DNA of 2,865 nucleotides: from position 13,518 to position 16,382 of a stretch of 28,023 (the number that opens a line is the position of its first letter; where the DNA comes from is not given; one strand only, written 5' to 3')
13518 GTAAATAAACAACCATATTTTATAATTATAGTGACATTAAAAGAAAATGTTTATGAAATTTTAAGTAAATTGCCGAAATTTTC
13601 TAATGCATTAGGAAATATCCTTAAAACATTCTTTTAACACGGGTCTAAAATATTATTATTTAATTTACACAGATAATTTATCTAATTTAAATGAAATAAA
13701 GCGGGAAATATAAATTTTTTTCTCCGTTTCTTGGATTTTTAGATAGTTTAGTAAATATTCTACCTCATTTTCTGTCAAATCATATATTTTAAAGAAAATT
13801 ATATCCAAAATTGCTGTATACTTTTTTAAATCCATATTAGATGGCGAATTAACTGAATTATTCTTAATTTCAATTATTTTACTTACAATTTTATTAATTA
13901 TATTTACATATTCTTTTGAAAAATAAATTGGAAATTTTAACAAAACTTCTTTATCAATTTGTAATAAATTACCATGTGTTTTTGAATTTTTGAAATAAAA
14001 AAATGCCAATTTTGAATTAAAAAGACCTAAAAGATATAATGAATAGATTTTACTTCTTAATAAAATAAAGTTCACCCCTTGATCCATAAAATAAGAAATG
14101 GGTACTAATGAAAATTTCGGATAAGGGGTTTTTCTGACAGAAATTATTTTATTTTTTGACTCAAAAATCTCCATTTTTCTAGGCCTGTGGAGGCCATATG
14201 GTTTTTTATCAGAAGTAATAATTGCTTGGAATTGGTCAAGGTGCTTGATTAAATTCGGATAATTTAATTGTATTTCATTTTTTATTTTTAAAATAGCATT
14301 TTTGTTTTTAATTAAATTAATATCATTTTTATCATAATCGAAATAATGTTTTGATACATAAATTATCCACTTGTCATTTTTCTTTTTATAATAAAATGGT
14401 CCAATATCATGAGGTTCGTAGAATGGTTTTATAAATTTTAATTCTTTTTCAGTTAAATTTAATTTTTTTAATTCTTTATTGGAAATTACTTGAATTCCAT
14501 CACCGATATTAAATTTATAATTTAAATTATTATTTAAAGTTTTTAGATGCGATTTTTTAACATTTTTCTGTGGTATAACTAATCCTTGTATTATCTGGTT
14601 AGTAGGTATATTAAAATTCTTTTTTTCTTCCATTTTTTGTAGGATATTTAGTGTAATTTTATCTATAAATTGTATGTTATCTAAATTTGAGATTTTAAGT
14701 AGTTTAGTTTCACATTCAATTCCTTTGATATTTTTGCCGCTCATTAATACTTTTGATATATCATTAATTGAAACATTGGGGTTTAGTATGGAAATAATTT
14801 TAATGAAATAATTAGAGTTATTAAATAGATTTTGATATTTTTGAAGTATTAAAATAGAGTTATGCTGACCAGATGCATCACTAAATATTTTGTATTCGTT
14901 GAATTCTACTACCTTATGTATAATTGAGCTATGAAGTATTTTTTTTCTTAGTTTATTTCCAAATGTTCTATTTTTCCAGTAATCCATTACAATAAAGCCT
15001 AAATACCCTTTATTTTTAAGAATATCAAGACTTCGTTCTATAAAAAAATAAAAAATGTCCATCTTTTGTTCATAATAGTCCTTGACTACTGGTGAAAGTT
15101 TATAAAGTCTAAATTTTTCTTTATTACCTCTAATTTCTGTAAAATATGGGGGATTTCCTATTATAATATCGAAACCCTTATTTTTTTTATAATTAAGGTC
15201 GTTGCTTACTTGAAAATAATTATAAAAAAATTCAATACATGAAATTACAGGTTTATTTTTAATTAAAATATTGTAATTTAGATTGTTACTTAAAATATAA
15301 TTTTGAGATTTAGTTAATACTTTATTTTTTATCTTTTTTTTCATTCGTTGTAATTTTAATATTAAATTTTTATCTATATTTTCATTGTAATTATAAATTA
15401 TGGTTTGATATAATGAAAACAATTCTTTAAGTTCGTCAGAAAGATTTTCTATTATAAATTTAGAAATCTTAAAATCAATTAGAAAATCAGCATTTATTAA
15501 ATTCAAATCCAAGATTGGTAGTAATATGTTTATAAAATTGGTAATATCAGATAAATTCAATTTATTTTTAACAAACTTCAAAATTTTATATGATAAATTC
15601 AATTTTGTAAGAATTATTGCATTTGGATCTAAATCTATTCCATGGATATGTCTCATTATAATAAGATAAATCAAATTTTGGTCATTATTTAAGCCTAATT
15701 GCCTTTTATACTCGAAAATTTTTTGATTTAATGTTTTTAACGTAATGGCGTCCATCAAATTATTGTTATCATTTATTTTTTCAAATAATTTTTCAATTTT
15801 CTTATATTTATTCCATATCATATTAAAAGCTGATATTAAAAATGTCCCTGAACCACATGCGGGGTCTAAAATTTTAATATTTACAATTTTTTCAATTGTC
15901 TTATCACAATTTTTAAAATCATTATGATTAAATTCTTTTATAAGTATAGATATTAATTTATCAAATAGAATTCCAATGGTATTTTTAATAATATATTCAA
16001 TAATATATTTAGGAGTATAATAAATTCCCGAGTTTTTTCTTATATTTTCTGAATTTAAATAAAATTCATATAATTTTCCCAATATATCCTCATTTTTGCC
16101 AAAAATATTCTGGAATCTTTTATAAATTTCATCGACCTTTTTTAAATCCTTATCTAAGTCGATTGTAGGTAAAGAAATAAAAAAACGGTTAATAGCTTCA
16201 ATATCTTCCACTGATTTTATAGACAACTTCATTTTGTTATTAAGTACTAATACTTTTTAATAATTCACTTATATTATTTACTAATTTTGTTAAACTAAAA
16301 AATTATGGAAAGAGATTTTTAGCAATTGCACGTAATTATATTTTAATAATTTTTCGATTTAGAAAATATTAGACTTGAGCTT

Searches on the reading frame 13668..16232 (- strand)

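Call 3: search_protein_families(library=pfam, proteins=[window:13668-16232:-])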
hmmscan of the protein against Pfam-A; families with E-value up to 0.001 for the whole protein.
window:13668-16232:- (855 aa): 4 families
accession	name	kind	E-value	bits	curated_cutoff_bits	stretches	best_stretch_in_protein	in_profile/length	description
PF07669.17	Eco57I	-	4.7e-24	85.8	25.3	1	195-450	2-171/171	Eco57I restriction-modification methylase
PF02384.22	N6_Mtase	-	3.1e-13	50.1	20.4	2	47-148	2-77/311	N-6 DNA Methylase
PF20473.4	MmeI_Mtase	-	1.9e-08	34.3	27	1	108-372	10-154/259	MmeI, DNA-methyltransferase domain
PF01170.24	UPF0020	-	4.5e-08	33.4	22.3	0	120-214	31-97/197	RMKL-like, methyltransferase domain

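Call 4: search_protein_families(library=ncbifam, proteins=[window:13668-16232:-])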
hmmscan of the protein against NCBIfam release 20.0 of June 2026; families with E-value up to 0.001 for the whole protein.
window:13668-16232:- (855 aa): 5 families
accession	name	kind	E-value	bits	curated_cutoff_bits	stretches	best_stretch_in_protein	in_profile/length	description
NF033452.1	BREX_1_MTaseX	exception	2.4e-28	98.6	500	1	50-461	232-610/1210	BREX-1 system adenine-specific DNA-methyltransferase PglX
NF033455.1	BREX_6_MTaseX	exception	5.6e-17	60.6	900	2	110-217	321-400/1319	BREX-6 system adenine-specific DNA-methyltransferase PglX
NF033451.1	BREX_2_MTaseX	equivalog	1.4e-11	42.9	400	1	50-147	179-253/1185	BREX-2 system adenine-specific DNA-methyltransferase PglX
NF047738.1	antiphage_MADS2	equivalog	7.8e-10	37.7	720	1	119-197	333-407/654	methylation-associated defense system DNA methyltransferase MAD2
TIGR02987.1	met_A_Alw26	exception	1.2e-05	24.2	353.5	1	706-845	389-520/523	Alw26I/Eco31I/Esp3I family type II restriction adenine-specific DNA-methyltransferase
